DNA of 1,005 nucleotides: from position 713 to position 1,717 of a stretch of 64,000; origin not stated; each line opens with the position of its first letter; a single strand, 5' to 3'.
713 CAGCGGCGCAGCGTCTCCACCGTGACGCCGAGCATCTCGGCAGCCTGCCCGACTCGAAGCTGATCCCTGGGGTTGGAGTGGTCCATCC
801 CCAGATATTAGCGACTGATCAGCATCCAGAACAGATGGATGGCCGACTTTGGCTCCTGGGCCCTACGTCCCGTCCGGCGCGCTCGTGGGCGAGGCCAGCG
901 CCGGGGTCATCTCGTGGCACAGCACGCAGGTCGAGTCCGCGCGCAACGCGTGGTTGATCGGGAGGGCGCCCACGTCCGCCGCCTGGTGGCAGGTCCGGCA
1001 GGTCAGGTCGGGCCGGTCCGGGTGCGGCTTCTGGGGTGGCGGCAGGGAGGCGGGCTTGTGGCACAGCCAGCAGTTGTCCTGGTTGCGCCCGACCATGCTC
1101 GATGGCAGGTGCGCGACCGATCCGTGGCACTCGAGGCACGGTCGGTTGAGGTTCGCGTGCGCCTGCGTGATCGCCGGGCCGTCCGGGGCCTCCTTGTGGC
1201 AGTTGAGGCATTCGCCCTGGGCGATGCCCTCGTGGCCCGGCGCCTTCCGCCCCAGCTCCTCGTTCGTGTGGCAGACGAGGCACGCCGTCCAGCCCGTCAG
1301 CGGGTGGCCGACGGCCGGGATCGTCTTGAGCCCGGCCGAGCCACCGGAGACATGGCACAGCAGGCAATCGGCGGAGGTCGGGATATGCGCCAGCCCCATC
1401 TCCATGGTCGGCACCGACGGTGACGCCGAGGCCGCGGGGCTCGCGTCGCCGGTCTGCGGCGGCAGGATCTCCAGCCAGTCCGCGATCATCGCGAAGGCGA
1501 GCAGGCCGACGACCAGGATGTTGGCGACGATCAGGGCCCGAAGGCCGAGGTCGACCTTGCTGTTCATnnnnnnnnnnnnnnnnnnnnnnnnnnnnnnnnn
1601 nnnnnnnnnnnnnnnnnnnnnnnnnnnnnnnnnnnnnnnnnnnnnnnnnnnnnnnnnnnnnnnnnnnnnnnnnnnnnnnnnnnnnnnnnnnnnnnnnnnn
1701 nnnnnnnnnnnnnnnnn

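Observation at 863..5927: [NiFe] uptake-hydrogenase operon ends in a membrane-anchored heptaheme cytochrome c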

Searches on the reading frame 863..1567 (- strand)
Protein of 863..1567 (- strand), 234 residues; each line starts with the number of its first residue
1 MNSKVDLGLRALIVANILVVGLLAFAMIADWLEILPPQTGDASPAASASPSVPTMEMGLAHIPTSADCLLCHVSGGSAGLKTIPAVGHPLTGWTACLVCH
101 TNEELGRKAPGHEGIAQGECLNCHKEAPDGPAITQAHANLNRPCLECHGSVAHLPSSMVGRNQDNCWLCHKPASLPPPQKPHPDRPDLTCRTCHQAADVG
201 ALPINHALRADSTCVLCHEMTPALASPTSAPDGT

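Call 4: search_protein_families(library=pfam, proteins=[window:863-1567:-], max_evalue=0.01)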
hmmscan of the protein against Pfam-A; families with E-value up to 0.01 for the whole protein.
window:863-1567:- (234 aa): 5 families
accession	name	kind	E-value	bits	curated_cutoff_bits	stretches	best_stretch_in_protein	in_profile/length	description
PF14522.11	Cytochrome_C7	-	3.1e-09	37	24.8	1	116-171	12-67/67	Cytochrome c7 and related cytochrome c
PF09699.15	Paired_CXXCH_1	-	4.6e-07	29.9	20.6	1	112-151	1-39/41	Doubled CXXCH motif (Paired_CXXCH_1)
PF14537.11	Cytochrom_c3_2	-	1.1e-06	29.5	25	0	187-227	6-42/79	Cytochrome c3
PF22113.1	Mtrc-MtrF_II-IV_dom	-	1.3e-05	25.2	30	0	189-221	8-38/176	Outer membrane cytochrome MtrC/MtrF-like, domains II/IV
PF02085.21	Cytochrom_CIII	-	0.0014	19.4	22.9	0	95-170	32-101/101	Class III cytochrome C family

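Call 5: find_homologous_proteins(query=window:863-1567:-, max_evalue=0.001)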
Query window:863-1567:- (234 aa): 458 proteins with E <= 0.001 among 1302 candidates; the best 120 are listed.
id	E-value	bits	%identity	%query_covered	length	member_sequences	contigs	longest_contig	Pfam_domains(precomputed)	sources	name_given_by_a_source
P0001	1.9e-137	475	90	94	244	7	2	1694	PF09699.16,PF14537.12,PF14522.12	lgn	-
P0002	3.6e-136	471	89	94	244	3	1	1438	PF09699.16,PF14537.12,PF14522.12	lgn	-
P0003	6.3e-135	467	90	94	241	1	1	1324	PF09699.16,PF14537.12,PF14522.12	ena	-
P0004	2.1e-129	449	84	98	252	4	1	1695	PF09699.16,PF14537.12,PF14522.12,PF22113.2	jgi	-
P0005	1.7e-119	416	79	94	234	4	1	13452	PF09699.16,PF14522.12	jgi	jgi:hypothetical protein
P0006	1.6e-118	413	76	100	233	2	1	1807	PF09699.16,PF14537.12,PF14522.12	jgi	jgi:hypothetical protein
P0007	4.4e-118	412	74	100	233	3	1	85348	PF09699.16,PF14537.12,PF14522.12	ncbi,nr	ncbi:MAG: hypothetical protein A2V85_04130 [Chloroflexi bacterium RBG_16_72_14]|nr:MAG: hypothetical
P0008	4.8e-118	411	73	100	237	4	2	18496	PF09699.16,PF14537.12,PF14522.12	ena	-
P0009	2.8e-117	409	75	100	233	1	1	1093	PF09699.16,PF14537.12,PF14522.12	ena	-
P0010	3.3e-117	409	75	100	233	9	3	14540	PF09699.16,PF14537.12,PF14522.12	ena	-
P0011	4.9e-117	408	75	98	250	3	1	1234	PF09699.16,PF14537.12,PF14522.12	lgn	-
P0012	1.6e-116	406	77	97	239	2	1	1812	PF09699.16,PF14537.12,PF14522.12,PF22113.2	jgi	jgi:hypothetical protein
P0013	1.7e-114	400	74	99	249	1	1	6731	PF09699.16,PF14537.12,PF14522.12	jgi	jgi:hypothetical protein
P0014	2.2e-111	390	73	97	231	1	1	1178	PF09699.16,PF14522.12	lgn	-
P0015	4.9e-111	388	71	99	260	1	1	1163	PF09699.16,PF14537.12,PF14522.12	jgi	jgi:hypothetical protein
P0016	1.2e-110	387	72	97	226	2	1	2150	PF09699.16,PF14537.12,PF14522.12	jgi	jgi:hypothetical protein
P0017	2.8e-110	386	72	98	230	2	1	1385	PF09699.16,PF14537.12,PF14522.12,PF22113.2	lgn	-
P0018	6.5e-110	385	72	95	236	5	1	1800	PF09699.16,PF14537.12,PF14522.12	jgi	jgi:hypothetical protein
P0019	4.0e-109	382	72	99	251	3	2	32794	PF09699.16,PF14537.12,PF14522.12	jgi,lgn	-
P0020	2.7e-108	379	72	97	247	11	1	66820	PF09699.16,PF14537.12,PF14522.12,PF22113.2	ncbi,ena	-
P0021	4.0e-107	376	70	100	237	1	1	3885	PF09699.16,PF14537.12,PF14522.12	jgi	jgi:hypothetical protein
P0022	5.6e-107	375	73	94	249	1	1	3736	PF14522.12,PF22113.2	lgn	-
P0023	7.9e-107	375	71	100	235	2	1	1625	PF09699.16,PF14537.12,PF14522.12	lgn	-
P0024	6.7e-106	372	72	99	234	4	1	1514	PF09699.16,PF14537.12,PF14522.12,PF22113.2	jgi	jgi:hypothetical protein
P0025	1.9e-105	370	69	100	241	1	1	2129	PF09699.16,PF14537.12,PF14522.12,PF22113.2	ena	-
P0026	3.9e-105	369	73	94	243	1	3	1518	PF09699.16,PF14537.12,PF14522.12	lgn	-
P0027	4.7e-105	369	71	99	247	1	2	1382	PF09699.16,PF14537.12,PF14522.12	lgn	-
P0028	5.7e-105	369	69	99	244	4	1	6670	PF09699.16,PF14537.12,PF14522.12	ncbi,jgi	jgi:hypothetical protein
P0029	1.3e-104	367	69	98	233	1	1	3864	PF09699.16,PF14537.12,PF14522.12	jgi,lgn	jgi:hypothetical protein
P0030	3.4e-104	366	68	100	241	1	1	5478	PF09699.16,PF14537.12,PF14522.12,PF22113.2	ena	-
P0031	1.1e-103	364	68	99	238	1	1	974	PF14537.12,PF14522.12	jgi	jgi:hypothetical protein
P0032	1.6e-103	364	70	97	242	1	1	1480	PF09699.16,PF14537.12,PF14522.12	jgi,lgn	jgi:hypothetical protein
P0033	2.4e-103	363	67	100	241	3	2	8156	PF09699.16,PF14537.12,PF14522.12,PF22113.2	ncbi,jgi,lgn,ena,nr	ncbi:MAG TPA: hypothetical protein VFQ75_01960 [Candidatus Limnocylindrales bacterium]|jgi:hypotheti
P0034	7.0e-103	362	69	94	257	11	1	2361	PF09699.16,PF14537.12,PF14522.12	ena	-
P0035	1.0e-102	361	68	99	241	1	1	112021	PF09699.16,PF14537.12,PF14522.12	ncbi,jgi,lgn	ncbi:MAG TPA: hypothetical protein VGK16_15010 [Candidatus Limnocylindrales bacterium]|jgi:hypotheti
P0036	1.1e-102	361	68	94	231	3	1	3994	PF09699.16,PF14537.12,PF14522.12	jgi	jgi:hypothetical protein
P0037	1.4e-102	361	69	94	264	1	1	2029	PF09699.16,PF14537.12,PF14522.12,PF22113.2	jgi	jgi:hypothetical protein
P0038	1.7e-102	360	72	84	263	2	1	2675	PF09699.16,PF14537.12,PF14522.12,PF22113.2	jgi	jgi:hypothetical protein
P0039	1.9e-102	360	68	96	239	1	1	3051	PF09699.16,PF14537.12,PF14522.12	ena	-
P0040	2.1e-102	360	69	98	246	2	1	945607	PF09699.16,PF14537.12,PF14522.12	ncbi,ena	-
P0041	2.8e-102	360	67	100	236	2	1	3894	PF09699.16,PF14537.12,PF14522.12,PF22113.2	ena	-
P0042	4.4e-102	359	66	98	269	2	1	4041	PF09699.16,PF14537.12,PF14522.12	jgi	jgi:hypothetical protein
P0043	4.8e-102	359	67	100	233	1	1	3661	PF09699.16,PF14537.12,PF22678.2,PF14522.12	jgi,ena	-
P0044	5.2e-102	359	68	100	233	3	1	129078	PF09699.16,PF14537.12,PF14522.12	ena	-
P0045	1.2e-101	358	70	88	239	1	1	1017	PF09699.16,PF14537.12,PF14522.12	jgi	jgi:hypothetical protein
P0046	2.7e-101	356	69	94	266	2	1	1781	PF09699.16,PF14537.12,PF14522.12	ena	-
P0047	3.4e-101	356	67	99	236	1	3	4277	PF09699.16,PF14537.12,PF14522.12,PF22113.2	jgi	jgi:hypothetical protein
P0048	4.3e-101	356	67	100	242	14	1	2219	PF09699.16,PF14537.12,PF14522.12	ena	-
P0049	4.5e-101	356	70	84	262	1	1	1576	PF09699.16,PF14537.12,PF14522.12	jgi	jgi:hypothetical protein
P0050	4.5e-101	356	68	94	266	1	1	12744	PF09699.16,PF14537.12,PF14522.12,PF22113.2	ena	-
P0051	4.9e-101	356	68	96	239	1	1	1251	PF14537.12,PF14522.12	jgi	jgi:hypothetical protein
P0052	4.9e-101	356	68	97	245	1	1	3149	PF09699.16,PF14537.12,PF14522.12,PF22113.2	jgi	jgi:hypothetical protein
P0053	5.4e-101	356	69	88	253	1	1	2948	PF09699.16,PF14537.12,PF14522.12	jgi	jgi:hypothetical protein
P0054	1.4e-100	354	68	100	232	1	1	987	PF09699.16,PF14537.12,PF14522.12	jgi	jgi:hypothetical protein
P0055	2.0e-100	354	67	83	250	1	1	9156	PF09699.16,PF14537.12,PF14522.12,PF22113.2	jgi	jgi:hypothetical protein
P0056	2.3e-100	353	65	99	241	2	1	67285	PF09699.16,PF14537.12,PF14522.12,PF22113.2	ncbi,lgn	-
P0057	2.4e-100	353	71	84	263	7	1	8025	PF09699.16,PF14537.12,PF14522.12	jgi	jgi:hypothetical protein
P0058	2.4e-100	353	70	96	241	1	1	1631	PF09699.16,PF14537.12,PF14522.12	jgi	jgi:hypothetical protein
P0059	2.7e-100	353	69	97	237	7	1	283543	PF09699.16,PF14537.12,PF14522.12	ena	-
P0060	2.9e-100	353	68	99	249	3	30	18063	PF09699.16,PF14537.12,PF14522.12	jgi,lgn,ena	jgi:hypothetical protein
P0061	3.1e-100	353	66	100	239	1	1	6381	PF09699.16,PF14537.12,PF14522.12,PF22113.2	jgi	jgi:hypothetical protein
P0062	3.1e-100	353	68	100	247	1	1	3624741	PF09699.16,PF14537.12,PF14522.12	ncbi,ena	-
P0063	3.2e-100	353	69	94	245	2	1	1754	PF09699.16,PF14537.12,PF14522.12,PF22113.2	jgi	jgi:hypothetical protein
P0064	8.1e-100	352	66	99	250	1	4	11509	PF14537.12,PF14522.12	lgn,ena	-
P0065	8.2e-100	352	68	98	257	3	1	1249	PF14537.12,PF14522.12,PF22113.2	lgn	-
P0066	1.5e-99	351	69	95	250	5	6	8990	PF09699.16,PF14537.12,PF14522.12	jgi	-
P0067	1.7e-99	351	68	96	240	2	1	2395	PF14537.12,PF14522.12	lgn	-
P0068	1.8e-99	351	67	99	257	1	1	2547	PF09699.16,PF14537.12,PF14522.12,PF22113.2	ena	-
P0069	2.6e-99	350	66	100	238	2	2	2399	PF09699.16,PF14537.12,PF14522.12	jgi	jgi:hypothetical protein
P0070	2.9e-99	350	67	97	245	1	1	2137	PF09699.16,PF14537.12,PF14522.12,PF22113.2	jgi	jgi:hypothetical protein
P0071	3.7e-99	349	69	88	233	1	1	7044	PF14537.12,PF14522.12,PF22113.2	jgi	jgi:hypothetical protein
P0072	4.4e-99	349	68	94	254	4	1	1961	PF09699.16,PF14537.12,PF14522.12,PF22113.2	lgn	-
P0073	4.9e-99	349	66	97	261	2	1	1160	PF09699.16,PF14537.12,PF14522.12,PF22113.2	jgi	jgi:hypothetical protein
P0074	5.6e-99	349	71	85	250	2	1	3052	PF09699.16,PF14537.12,PF14522.12,PF22113.2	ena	-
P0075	5.9e-99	349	69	92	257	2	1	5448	PF09699.16,PF14537.12,PF14522.12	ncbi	-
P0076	6.1e-99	349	67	97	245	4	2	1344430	PF09699.16,PF14537.12,PF14522.12,PF22113.2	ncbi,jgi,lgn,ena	-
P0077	8.3e-99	348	67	85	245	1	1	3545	PF09699.16,PF14537.12,PF14522.12,PF22113.2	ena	-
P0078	9.8e-99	348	67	99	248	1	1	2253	PF09699.16,PF14537.12,PF14522.12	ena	-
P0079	9.8e-99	348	68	95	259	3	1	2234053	PF09699.16,PF14537.12,PF14522.12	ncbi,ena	-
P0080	1.4e-98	348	68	94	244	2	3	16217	PF09699.16,PF14537.12,PF14522.12,PF22113.2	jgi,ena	-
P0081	1.4e-98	348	69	94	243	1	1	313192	PF09699.16,PF14537.12,PF14522.12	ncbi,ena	-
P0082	1.4e-98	348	69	85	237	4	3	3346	PF09699.16,PF14537.12,PF14522.12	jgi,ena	-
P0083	1.6e-98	347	65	94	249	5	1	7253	PF09699.16,PF14537.12,PF14522.12,PF22113.2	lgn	-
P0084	2.3e-98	347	66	100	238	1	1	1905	PF09699.16,PF14537.12,PF14522.12,PF22113.2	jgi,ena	-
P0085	2.4e-98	347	68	91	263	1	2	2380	PF09699.16,PF14537.12,PF14522.12,PF22113.2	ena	-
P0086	4.7e-98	346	67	100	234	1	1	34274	PF09699.16,PF14537.12,PF14522.12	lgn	-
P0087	5.0e-98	346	68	94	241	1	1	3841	PF09699.16,PF14537.12,PF14522.12,PF22113.2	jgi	jgi:nitrate/TMAO reductase-like tetraheme cytochrome c subunit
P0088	5.6e-98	346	64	100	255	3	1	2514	PF14537.12,PF14522.12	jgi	jgi:hypothetical protein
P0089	7.6e-98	345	65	99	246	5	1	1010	PF09699.16,PF14537.12,PF14522.12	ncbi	-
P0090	1.1e-97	345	65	97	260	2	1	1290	PF09699.16,PF14537.12,PF14522.12,PF22113.2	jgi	jgi:hypothetical protein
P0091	1.1e-97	345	65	99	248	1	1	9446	PF09699.16,PF14537.12,PF14522.12,PF22113.2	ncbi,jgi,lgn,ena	ncbi:MAG: hypothetical protein WCK58_07635 [Chloroflexota bacterium]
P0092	1.4e-97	344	67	97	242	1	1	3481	PF09699.16,PF14537.12,PF14522.12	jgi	jgi:hypothetical protein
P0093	1.9e-97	344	67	96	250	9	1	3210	PF14537.12,PF14522.12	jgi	jgi:hypothetical protein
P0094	3.7e-97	343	66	89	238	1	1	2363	PF09699.16,PF14537.12,PF14522.12,PF22113.2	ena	-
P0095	3.9e-97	343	65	97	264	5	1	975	PF14537.12,PF14522.12,PF22113.2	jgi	jgi:hypothetical protein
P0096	6.3e-97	342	66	94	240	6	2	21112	PF09699.16,PF14537.12,PF14522.12,PF22113.2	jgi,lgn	jgi:hypothetical protein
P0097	8.5e-97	342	66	99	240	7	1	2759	PF14537.12,PF14522.12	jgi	jgi:hypothetical protein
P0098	9.3e-97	342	65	100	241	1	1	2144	PF09699.16,PF14537.12,PF14522.12,PF22113.2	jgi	jgi:hypothetical protein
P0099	1.1e-96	341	65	100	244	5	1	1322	PF09699.16,PF14537.12,PF14522.12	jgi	-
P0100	1.2e-96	341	68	93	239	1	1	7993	PF09699.16,PF14537.12,PF14522.12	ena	-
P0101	1.4e-96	341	65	99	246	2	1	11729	PF09699.16,PF14537.12,PF14522.12,PF22113.2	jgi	jgi:hypothetical protein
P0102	2.8e-96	340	67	94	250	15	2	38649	PF09699.16,PF14522.12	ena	-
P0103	3.3e-96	340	63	100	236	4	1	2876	PF14537.12,PF14522.12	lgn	-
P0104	4.5e-96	339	65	95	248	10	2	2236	PF09699.16,PF14537.12,PF14522.12,PF22113.2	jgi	jgi:hypothetical protein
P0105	8.3e-96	339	67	94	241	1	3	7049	PF09699.16,PF14537.12,PF14522.12,PF22113.2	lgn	-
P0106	1.0e-95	338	65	94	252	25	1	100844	PF09699.16,PF14537.12,PF14522.12,PF22113.2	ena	-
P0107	1.1e-95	338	65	94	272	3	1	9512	PF09699.16,PF14537.12,PF14522.12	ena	-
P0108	1.2e-95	338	65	94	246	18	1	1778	PF09699.16,PF14537.12,PF14522.12,PF22113.2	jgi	jgi:hypothetical protein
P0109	1.6e-95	338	65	94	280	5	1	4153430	PF09699.16,PF14537.12,PF14522.12,PF22113.2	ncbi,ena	-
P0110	1.8e-95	337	65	89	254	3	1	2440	PF09699.16,PF14537.12,PF14522.12,PF22113.2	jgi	-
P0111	3.8e-95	336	65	94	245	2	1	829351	PF09699.16,PF14537.12,PF14522.12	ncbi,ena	-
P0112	4.0e-95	336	64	98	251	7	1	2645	PF09699.16,PF14537.12,PF14522.12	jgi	-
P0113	4.7e-95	336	63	96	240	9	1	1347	PF09699.16,PF14537.12,PF14522.12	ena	-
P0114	5.1e-95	336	64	98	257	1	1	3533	PF09699.16,PF14537.12,PF14522.12,PF22113.2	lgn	-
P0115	5.2e-95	336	65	94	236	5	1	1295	PF09699.16,PF14537.12,PF14522.12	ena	-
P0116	6.7e-95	336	65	94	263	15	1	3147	PF09699.16,PF14537.12,PF14522.12,PF22113.2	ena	-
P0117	8.0e-95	335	63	97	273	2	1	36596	PF09699.16,PF14537.12,PF14522.12,PF22113.2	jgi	jgi:hypothetical protein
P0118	1.0e-94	335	63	95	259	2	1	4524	PF09699.16,PF14537.12,PF14522.12,PF22113.2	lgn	-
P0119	1.3e-94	335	66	88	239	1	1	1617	PF09699.16,PF14537.12,PF14522.12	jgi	jgi:hypothetical protein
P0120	1.4e-94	335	65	89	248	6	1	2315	PF09699.16,PF14537.12,PF14522.12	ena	-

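Call 6: search_protein_families(library=ncbifam, proteins=[window:863-1567:-], max_evalue=0.01)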
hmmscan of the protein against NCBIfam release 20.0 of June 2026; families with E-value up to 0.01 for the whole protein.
window:863-1567:- (234 aa): 6 families
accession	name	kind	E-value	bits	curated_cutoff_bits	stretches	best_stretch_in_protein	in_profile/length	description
TIGR03508.1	decahem_SO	subfamily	7.5e-07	28.9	192.2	1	138-220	67-152/258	DmsE family decaheme c-type cytochrome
TIGR01905.1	paired_CXXCH_1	subfamily_domain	1.6e-05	24.7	25.2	1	112-152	1-40/41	doubled CXXCH domain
TIGR03153.1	cytochr_NrfH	equivalog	2.3e-05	24.5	134.2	1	65-153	52-138/138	cytochrome c nitrite reductase small subunit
NF045713.1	CxxCH_16_HmcA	equivalog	0.00012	20.8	400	1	94-221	112-236/541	sulfate respiration complex hexadecaheme cytochrome HmcA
NF041028.1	decahem_GSU2203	exception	0.00057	19.2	325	1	119-219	103-208/317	GSU2203 family decaheme c-type cytochrome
NF045722.1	c3_cytochr_TmcA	equivalog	0.00078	19.3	114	1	94-152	58-114/125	acidic tetraheme cytochrome c3 TmcA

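Call 8: find_related_loci(query=window:863-1567:-, collection=genome_contigs, flank=8000)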
Query window:863-1567:- (234 aa) in genome_contigs; peptide patterns used: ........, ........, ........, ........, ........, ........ (x = any residue, [..] = any of these).
52 stretches matched a pattern; 32 encode a relative of the query (tblastn E <= 1e-3); 32 distinct loci.
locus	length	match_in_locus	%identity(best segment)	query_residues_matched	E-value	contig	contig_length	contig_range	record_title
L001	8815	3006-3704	75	1-233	1e-110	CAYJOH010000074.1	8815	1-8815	MAG TPA_asm: uncultured Anaerolineaceae bacterium isolate ERP124720_co1_4 genome assembly, contig: NODE_9057_length_8815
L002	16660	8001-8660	72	1-220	8e-110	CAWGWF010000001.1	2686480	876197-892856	MAG: uncultured Chloroflexia bacterium isolate MFD09779.bin.1.328 genome assembly, contig: contig_24289, whole genome sh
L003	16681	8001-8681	72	1-227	2e-109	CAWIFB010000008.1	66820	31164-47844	MAG: uncultured Chloroflexia bacterium isolate MFD01721.bin.3.303 genome assembly, contig: contig_22337, whole genome sh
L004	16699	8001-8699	74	1-233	6e-109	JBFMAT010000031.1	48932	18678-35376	MAG: Chloroflexota bacterium isolate MAG145 MAG145_31, whole genome shotgun sequence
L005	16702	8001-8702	69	1-231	4e-103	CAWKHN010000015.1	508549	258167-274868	MAG: uncultured Chloroflexia bacterium isolate MFD02416.bin.1.50 genome assembly, contig: contig_21887, whole genome sho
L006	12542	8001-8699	68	1-232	2e-96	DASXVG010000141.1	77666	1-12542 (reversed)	MAG TPA_asm: Candidatus Limnocylindrales bacterium isolate SMAG_U4738 k141_154345, whole genome shotgun sequence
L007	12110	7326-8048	67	1-234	2e-96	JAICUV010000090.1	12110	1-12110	MAG: Chloroflexota bacterium isolate GZL_ISSM_2_bin.109 k141_2310996_length_12110_cov_10.7044, whole genome shotgun sequ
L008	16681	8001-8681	68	1-223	2e-94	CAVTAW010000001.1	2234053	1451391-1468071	MAG: uncultured Chloroflexia bacterium isolate MFD02416.bin.2.65 genome assembly, contig: contig_1582, whole genome shot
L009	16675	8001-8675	68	1-224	4e-94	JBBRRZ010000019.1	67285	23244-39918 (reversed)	MAG: Candidatus Limnocylindrales bacterium isolate La2_maxbin2.415 La2_maxbin2.415_K_3032075L67285_cov_35.9846, whole ge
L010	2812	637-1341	64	1-234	1e-94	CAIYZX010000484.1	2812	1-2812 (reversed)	MAG: uncultured Chloroflexi bacterium isolate LaPlata-b_bin-0719 genome assembly, contig: bin-0719:484/781, whole genome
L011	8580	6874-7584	65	2-233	7e-91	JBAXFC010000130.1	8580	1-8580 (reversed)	MAG: Chloroflexota bacterium isolate ELA261 MAG261_130, whole genome shotgun sequence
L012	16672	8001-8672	67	9-231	2e-90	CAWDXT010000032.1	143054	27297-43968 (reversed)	MAG: uncultured Chloroflexia bacterium isolate MFD05684.bin.2.34 genome assembly, contig: contig_86078, whole genome sho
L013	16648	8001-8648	69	1-216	1e-88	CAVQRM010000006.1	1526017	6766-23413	MAG: uncultured Chloroflexia bacterium isolate MFD09779.bin.2.225 genome assembly, contig: contig_9341, whole genome sho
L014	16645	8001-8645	66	5-220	9e-87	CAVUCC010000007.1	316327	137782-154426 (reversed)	MAG: uncultured Chloroflexia bacterium isolate MFD02923.bin.2.55 genome assembly, contig: contig_39294, whole genome sho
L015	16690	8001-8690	64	9-234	1e-86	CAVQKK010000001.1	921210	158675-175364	MAG: uncultured Chloroflexia bacterium isolate MFD02416.bin.1.295 genome assembly, contig: contig_12458, whole genome sh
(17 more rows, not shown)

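Call 11: find_encoding_contigs(protein=P0007, flank=10000, max_places=2)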
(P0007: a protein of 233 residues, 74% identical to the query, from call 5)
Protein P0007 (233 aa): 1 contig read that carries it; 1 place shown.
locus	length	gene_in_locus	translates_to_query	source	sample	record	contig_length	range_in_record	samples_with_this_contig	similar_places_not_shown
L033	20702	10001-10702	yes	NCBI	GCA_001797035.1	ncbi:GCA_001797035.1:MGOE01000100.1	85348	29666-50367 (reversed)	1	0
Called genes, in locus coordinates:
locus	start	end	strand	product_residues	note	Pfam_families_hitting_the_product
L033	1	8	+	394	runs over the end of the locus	PF07690:MFS_1, PF00083:Sugar_tr (weak), PF07690:MFS_1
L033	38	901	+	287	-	PF02737:3HCDH_N, PF00725:3HCDH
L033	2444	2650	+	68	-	-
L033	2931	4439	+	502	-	PF00171:Aldedh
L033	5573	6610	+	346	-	PF01058:Oxidored_q6, PF14720:NiFe_hyd_SSU_C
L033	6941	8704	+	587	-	PF00374:NiFeSe_Hases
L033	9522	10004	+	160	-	PF01750:HycI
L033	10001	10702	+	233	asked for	PF14522:Cytochrome_C7 (faint), PF09699:Paired_CXXCH_1 (faint), PF14537:Cytochrom_c3_2 (faint)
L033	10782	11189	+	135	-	PF00376:MerR, PF12728:HTH_17 (weak), PF13411:MerR_1, PF03459:TOBE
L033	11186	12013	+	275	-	PF13531:SBP_bac_11, PF01547:SBP_bac_1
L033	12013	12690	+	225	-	PF00528:BPD_transp_1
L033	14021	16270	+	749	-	PF00082:Peptidase_S8, PF02225:PA, PF06280:fn3_5 (weak)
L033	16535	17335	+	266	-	PF04264:YceI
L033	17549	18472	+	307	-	PF00089:Trypsin, PF13365:Trypsin_2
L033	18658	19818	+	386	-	PF25954:Beta-barrel_RND_2 (weak), PF25990:Beta-barrel_YknX (weak), PF25967:RND-MFP_C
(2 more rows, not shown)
